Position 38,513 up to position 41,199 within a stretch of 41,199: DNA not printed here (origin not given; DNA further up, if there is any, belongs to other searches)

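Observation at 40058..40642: Apparently intact histidine-phosphatase (RHG / PGM-like) domain nested inside the catalytic core of isoleucyl-tRNA synthetase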

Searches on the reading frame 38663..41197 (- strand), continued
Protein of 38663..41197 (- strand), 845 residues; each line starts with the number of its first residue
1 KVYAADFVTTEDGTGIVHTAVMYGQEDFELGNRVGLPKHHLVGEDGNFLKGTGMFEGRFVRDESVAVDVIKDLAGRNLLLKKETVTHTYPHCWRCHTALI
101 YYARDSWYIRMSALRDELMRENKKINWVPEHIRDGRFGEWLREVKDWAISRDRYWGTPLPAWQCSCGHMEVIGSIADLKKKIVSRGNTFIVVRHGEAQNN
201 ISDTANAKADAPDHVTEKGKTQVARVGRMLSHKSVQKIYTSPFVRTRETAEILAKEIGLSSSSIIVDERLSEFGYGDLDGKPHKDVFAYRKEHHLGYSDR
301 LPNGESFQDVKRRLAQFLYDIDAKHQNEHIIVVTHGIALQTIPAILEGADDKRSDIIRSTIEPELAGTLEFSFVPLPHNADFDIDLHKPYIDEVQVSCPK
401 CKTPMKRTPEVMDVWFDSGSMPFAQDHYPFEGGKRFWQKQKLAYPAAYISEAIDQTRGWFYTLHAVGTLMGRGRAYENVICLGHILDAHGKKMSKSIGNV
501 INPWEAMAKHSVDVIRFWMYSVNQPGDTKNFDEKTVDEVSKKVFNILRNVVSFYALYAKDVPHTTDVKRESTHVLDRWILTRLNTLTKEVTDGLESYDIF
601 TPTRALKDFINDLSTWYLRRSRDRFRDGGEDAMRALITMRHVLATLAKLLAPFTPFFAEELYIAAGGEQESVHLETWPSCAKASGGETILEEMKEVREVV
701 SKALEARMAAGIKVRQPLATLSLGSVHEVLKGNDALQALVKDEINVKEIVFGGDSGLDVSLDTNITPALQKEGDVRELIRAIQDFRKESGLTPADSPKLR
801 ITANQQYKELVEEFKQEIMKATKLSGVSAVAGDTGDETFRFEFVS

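Call 11: search_solved_structures(query=window:38663-41197:-, max_evalue=0.00001, show_alignments=2)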
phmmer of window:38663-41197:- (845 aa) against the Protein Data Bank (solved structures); distinct sequences matched with E-value up to 0.00001: 61 (the best 60 are shown).
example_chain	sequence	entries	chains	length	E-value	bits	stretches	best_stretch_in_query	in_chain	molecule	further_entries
8c8u_A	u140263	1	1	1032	1.1e-151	509.8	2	378-804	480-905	Isoleucine--tRNA ligase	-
8c9d_A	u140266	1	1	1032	1.8e-151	509.1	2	378-804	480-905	Isoleucine--tRNA ligase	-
8c8v_A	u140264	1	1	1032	1.8e-151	509.1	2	378-804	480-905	Isoleucine--tRNA ligase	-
8c8w_A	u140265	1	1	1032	1.8e-151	509.1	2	378-804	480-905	Isoleucine--tRNA ligase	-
1ile_A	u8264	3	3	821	1.7e-136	459.5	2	384-712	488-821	ISOLEUCYL-TRNA SYNTHETASE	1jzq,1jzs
8wnd_A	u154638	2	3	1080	2.6e-97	329.9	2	384-755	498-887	isoleucine--tRNA ligase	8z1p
9wqs_A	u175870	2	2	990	3.8e-94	319.5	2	384-755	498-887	Isoleucine--tRNA ligase, cytoplasmic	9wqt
7d5c_A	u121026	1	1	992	3.8e-94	319.5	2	384-755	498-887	Isoleucine--tRNA ligase, cytoplasmic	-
6ldk_A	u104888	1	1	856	1.7e-93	317.3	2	382-662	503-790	Isoleucine--tRNA ligase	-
9w01_B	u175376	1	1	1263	6.7e-89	302.1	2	385-754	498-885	Isoleucine--tRNA ligase, cytoplasmic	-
8c9f_A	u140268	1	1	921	5e-58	200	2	407-707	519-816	Isoleucine--tRNA ligase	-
8c9e_A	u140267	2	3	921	5e-58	200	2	407-707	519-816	Isoleucine--tRNA ligase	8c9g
1ffy_A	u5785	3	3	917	9.3e-57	195.8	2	407-708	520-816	ISOLEUCYL-TRNA SYNTHETASE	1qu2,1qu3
1gax_A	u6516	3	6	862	2.3e-46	161.4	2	390-712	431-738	VALYL-TRNA SYNTHETASE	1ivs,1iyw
8wnf_A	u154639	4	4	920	3.9e-41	144.1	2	407-657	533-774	Isoleucine--tRNA ligase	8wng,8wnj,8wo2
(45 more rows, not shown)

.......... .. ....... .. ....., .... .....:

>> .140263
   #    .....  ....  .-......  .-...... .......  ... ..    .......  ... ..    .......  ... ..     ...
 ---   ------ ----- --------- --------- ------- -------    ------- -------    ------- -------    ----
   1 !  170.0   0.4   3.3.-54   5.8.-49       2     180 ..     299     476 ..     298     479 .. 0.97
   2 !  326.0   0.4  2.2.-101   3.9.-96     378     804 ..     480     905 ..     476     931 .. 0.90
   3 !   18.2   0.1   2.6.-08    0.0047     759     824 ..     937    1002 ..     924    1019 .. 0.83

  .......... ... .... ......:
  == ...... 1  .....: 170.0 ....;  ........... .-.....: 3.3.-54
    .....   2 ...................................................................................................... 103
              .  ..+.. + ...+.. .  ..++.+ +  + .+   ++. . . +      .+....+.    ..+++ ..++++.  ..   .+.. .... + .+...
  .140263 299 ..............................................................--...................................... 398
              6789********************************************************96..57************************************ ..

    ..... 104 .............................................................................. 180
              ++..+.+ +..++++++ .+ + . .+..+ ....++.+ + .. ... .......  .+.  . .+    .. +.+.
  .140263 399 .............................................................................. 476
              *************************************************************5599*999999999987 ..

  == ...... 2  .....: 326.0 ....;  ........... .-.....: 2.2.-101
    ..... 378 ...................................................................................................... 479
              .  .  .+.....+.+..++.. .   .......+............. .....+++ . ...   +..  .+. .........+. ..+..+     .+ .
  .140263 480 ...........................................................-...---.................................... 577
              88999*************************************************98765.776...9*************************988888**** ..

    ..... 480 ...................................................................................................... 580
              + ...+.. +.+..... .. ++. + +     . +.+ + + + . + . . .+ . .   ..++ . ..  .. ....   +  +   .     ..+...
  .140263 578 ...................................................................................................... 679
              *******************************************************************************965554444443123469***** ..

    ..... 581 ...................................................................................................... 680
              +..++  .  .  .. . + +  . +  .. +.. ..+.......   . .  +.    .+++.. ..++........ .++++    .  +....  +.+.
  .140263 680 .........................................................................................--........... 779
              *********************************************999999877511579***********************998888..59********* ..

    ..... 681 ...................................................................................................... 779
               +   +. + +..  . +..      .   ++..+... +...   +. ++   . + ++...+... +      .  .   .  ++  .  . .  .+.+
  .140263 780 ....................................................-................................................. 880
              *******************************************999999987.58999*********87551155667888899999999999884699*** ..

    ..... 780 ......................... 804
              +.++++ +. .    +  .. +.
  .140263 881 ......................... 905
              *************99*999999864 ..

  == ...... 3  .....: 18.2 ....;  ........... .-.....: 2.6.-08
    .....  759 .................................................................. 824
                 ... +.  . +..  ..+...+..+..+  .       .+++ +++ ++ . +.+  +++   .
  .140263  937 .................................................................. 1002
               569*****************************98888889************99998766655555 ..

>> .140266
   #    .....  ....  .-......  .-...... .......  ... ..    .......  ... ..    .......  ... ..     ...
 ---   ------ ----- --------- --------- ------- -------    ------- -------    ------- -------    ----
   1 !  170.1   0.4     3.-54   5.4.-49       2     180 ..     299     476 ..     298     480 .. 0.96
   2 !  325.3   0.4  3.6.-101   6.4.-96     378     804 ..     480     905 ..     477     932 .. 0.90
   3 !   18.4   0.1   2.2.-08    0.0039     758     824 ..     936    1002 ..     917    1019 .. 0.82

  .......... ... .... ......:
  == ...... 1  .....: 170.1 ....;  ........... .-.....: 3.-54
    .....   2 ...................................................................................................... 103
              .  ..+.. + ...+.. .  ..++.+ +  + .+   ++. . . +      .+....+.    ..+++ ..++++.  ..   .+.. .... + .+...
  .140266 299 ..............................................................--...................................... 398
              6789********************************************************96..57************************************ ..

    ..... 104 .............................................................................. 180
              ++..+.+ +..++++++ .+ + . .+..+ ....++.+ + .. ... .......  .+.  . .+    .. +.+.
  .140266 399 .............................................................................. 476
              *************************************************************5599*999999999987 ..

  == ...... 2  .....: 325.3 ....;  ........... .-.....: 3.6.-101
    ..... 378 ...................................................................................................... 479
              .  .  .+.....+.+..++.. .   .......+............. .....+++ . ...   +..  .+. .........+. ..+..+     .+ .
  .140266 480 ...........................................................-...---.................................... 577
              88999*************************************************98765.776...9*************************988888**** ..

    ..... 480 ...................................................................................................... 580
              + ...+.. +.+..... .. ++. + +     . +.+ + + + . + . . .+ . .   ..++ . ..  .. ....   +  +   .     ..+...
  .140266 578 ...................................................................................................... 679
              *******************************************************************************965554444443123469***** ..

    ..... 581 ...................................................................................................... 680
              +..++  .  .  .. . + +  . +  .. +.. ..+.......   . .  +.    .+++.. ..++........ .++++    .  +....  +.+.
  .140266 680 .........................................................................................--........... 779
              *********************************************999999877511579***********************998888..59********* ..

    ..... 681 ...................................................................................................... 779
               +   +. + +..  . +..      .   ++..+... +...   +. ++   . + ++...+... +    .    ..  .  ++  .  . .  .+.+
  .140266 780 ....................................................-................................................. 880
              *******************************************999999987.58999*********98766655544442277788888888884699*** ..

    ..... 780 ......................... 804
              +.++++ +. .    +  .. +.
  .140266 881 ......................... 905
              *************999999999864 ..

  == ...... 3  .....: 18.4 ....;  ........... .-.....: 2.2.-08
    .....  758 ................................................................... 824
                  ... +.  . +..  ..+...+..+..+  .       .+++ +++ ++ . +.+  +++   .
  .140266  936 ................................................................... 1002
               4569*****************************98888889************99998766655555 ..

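Call 26: search_protein_families(library=pfam, proteins=[P0059], max_evalue=0.001)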
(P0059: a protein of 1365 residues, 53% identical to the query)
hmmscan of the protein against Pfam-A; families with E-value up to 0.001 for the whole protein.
P0059 (1365 aa): 6 families
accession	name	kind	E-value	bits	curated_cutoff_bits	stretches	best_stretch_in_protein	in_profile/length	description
PF00133.28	tRNA-synt_1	-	4.9e-117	391.6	22.7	2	21-529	2-272/414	tRNA synthetases class I (I, L, M and V)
PF00300.27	His_Phos_1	-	4.9e-31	108.4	21.7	1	532-692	2-163/194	Histidine phosphatase superfamily (branch 1)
PF08264.19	Anticodon_1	-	7e-30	104.3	25.1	1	925-1078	1-145/148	Anticodon-binding domain of tRNA ligase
PF09334.17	tRNA-synt_1g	-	1.6e-18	67.1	20.1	2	805-881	294-370/391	tRNA synthetases class I (M)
PF19302.4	DUF5915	-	1.3e-09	38.3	27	1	1082-1169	72-157/195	Domain of unknown function (DUF5915)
PF01966.28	HD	-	8.4e-07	29.7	22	1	1171-1224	3-49/116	HD domain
